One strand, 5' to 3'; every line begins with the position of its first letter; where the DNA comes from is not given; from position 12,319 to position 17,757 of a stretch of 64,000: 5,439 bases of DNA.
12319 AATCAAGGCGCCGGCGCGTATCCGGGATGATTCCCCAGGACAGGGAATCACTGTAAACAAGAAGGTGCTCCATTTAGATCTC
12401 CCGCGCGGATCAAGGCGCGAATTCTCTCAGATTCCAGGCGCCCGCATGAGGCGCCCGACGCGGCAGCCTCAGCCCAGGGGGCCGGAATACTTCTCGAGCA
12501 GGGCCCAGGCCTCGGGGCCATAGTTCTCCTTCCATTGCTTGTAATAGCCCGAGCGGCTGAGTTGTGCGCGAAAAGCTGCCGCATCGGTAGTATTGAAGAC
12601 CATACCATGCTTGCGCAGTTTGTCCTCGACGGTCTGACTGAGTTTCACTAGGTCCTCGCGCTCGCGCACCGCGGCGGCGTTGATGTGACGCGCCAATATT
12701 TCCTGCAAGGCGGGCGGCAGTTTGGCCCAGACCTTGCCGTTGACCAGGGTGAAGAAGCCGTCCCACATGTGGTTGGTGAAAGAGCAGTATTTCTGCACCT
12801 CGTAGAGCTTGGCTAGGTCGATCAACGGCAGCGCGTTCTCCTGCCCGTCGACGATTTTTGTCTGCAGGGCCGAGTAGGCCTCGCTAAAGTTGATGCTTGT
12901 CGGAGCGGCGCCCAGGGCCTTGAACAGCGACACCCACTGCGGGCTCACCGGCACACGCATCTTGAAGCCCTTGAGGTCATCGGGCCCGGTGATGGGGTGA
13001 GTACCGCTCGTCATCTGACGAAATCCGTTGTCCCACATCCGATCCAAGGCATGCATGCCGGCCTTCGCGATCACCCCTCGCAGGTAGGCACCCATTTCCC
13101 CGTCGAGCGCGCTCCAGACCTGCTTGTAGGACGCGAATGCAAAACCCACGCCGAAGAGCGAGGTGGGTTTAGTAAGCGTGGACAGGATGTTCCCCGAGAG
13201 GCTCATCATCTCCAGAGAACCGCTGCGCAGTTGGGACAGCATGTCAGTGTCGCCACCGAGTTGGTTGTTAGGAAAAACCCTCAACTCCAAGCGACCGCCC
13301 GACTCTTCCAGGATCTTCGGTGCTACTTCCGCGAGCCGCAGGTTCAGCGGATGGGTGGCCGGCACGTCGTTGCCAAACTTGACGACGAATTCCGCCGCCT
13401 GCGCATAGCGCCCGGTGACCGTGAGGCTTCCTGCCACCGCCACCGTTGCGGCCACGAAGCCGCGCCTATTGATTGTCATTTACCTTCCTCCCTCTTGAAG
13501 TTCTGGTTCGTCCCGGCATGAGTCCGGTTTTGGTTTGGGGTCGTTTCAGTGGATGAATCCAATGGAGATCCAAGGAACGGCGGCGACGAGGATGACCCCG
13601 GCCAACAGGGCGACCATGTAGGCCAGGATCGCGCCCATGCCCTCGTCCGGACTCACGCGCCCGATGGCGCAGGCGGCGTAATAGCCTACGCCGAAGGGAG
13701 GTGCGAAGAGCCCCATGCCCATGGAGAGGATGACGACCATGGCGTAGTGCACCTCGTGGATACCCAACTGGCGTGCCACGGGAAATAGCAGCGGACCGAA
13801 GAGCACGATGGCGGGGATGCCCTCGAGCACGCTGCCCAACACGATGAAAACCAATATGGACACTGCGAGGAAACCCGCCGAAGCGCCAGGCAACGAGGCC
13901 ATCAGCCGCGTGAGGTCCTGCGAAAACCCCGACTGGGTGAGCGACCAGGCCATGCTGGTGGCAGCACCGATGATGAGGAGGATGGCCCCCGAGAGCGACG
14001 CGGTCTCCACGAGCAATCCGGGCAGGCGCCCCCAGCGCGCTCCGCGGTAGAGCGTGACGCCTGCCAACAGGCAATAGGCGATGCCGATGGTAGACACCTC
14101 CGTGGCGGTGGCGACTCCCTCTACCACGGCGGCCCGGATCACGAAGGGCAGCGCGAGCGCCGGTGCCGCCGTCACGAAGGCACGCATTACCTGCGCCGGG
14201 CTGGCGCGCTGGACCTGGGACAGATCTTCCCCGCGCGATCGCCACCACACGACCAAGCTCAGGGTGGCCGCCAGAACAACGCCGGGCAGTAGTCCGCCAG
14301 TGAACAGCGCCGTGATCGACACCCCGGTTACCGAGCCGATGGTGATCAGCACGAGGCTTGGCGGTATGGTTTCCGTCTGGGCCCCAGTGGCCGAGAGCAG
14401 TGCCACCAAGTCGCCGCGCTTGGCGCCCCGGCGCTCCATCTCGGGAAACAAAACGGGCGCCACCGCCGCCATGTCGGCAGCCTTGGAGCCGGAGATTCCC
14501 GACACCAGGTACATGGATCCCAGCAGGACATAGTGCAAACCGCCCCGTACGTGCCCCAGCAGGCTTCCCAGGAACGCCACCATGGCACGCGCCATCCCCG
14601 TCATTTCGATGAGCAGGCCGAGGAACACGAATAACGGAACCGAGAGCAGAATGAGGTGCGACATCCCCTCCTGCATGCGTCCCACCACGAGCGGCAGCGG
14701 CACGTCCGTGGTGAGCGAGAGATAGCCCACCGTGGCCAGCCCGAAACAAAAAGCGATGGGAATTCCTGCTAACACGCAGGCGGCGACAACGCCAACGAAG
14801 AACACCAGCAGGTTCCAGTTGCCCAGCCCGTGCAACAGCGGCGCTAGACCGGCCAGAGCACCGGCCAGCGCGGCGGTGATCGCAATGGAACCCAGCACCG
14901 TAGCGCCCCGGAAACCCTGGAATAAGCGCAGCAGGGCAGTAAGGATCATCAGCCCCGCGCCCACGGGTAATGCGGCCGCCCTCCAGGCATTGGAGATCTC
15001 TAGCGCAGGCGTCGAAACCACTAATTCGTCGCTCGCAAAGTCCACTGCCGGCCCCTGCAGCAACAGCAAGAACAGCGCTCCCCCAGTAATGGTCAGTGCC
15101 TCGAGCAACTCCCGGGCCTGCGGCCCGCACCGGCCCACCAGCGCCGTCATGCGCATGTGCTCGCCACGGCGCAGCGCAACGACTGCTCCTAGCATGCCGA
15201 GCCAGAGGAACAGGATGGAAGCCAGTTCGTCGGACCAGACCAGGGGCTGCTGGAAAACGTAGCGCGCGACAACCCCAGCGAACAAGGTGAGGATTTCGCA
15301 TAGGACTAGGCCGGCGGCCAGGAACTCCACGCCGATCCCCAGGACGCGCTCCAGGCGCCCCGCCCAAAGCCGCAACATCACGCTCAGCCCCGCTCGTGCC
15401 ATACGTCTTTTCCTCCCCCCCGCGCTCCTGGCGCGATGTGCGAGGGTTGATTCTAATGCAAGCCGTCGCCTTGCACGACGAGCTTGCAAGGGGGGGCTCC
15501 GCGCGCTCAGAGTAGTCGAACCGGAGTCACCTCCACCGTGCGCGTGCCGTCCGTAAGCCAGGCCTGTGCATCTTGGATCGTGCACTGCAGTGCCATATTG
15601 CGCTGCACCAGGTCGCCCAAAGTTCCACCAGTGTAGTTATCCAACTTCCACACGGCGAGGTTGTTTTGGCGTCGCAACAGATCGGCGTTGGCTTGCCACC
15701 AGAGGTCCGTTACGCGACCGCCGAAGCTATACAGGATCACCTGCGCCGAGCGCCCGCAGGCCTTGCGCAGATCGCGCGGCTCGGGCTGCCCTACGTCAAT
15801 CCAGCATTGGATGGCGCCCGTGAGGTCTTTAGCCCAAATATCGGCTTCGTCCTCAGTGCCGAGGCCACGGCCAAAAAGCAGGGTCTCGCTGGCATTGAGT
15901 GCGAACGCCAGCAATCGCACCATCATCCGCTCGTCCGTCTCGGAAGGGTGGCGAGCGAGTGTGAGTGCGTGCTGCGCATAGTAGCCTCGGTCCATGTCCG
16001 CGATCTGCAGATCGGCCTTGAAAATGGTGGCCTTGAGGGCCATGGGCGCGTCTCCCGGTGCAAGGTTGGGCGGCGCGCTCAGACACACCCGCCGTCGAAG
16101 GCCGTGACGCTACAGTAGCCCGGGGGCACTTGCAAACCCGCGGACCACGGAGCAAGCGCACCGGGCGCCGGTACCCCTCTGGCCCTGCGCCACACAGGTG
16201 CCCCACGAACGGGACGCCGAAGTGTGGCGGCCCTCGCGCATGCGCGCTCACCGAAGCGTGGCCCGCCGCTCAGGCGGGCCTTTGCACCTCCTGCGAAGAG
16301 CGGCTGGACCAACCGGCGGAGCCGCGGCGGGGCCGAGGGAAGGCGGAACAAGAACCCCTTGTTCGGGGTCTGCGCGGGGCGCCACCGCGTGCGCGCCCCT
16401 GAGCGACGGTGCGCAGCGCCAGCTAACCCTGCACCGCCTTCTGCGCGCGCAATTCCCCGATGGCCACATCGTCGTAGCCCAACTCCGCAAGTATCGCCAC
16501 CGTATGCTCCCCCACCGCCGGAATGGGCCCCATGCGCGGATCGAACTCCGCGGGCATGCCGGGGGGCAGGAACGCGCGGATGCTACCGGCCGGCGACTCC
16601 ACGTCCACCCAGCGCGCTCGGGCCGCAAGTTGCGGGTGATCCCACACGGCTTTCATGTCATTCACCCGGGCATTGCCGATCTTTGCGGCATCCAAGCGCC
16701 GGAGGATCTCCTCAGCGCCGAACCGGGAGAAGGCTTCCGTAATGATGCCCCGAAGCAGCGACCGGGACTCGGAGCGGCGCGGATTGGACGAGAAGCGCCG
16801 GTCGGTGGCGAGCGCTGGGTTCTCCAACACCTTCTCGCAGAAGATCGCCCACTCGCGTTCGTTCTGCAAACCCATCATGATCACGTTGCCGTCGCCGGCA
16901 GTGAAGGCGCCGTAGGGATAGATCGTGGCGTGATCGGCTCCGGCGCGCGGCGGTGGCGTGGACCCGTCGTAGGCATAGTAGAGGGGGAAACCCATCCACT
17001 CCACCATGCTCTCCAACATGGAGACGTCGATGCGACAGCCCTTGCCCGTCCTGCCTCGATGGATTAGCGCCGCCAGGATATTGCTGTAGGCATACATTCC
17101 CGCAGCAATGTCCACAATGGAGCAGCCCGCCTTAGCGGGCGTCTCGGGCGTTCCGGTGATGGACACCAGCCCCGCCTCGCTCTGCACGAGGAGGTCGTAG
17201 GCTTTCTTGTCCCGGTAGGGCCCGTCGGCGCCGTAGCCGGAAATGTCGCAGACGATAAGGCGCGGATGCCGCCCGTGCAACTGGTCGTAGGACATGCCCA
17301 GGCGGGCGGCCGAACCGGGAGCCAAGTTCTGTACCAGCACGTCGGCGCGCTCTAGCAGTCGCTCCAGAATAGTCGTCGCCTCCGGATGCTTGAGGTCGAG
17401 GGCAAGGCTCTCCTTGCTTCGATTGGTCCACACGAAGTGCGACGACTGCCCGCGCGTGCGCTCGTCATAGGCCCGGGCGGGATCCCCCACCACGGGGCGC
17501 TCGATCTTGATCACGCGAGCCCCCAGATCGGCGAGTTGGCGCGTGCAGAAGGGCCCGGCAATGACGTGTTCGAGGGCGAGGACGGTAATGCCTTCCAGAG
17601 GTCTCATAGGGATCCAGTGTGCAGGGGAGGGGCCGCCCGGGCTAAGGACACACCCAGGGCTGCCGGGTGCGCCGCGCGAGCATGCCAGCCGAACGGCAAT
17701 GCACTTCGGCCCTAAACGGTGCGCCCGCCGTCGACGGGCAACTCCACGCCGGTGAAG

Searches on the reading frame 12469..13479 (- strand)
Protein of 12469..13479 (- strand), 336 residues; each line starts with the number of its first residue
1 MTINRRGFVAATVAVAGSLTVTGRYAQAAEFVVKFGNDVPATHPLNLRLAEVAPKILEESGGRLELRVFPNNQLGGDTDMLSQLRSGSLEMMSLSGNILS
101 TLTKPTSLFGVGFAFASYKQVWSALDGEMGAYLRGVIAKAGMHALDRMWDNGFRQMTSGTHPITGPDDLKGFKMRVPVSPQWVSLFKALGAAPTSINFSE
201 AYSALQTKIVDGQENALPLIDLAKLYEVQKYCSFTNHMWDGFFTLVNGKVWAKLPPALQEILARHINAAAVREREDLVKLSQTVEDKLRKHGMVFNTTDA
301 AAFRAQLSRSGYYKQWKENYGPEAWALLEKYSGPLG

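Call 47: search_protein_families(library=pfam, proteins=[window:12469-13479:-], max_evalue=0.00001)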
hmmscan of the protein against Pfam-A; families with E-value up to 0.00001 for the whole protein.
window:12469-13479:- (336 aa): 1 family
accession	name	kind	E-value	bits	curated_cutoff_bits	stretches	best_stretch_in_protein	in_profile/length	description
PF03480.18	DctP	-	8.2e-75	252.2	23.4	1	35-308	1-276/286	Bacterial extracellular solute-binding protein, family 7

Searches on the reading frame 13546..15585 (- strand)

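Call 47: search_protein_families(library=pfam, proteins=[window:13546-15585:-], max_evalue=0.00001)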
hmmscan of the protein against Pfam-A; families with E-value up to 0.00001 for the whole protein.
window:13546-15585:- (679 aa): 2 families
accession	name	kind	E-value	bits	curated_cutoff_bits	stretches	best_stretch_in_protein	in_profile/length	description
PF06808.19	DctM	-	6.3e-101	338.6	23.8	1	264-673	1-413/413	Tripartite ATP-independent periplasmic transporter, DctM component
PF04290.18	DctQ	-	2.2e-26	92.7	28.3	1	98-226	2-131/132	Tripartite ATP-independent periplasmic transporters, DctQ component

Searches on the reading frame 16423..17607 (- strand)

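Call 47: search_protein_families(library=pfam, proteins=[window:16423-17607:-], max_evalue=0.00001)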
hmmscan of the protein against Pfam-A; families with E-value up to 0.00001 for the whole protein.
window:16423-17607:- (394 aa): 1 family
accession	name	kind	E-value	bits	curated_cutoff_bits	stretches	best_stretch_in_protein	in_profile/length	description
PF02515.22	CoA_transf_3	-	7.7e-110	367.9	23.3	1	4-369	1-366/366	CoA-transferase family III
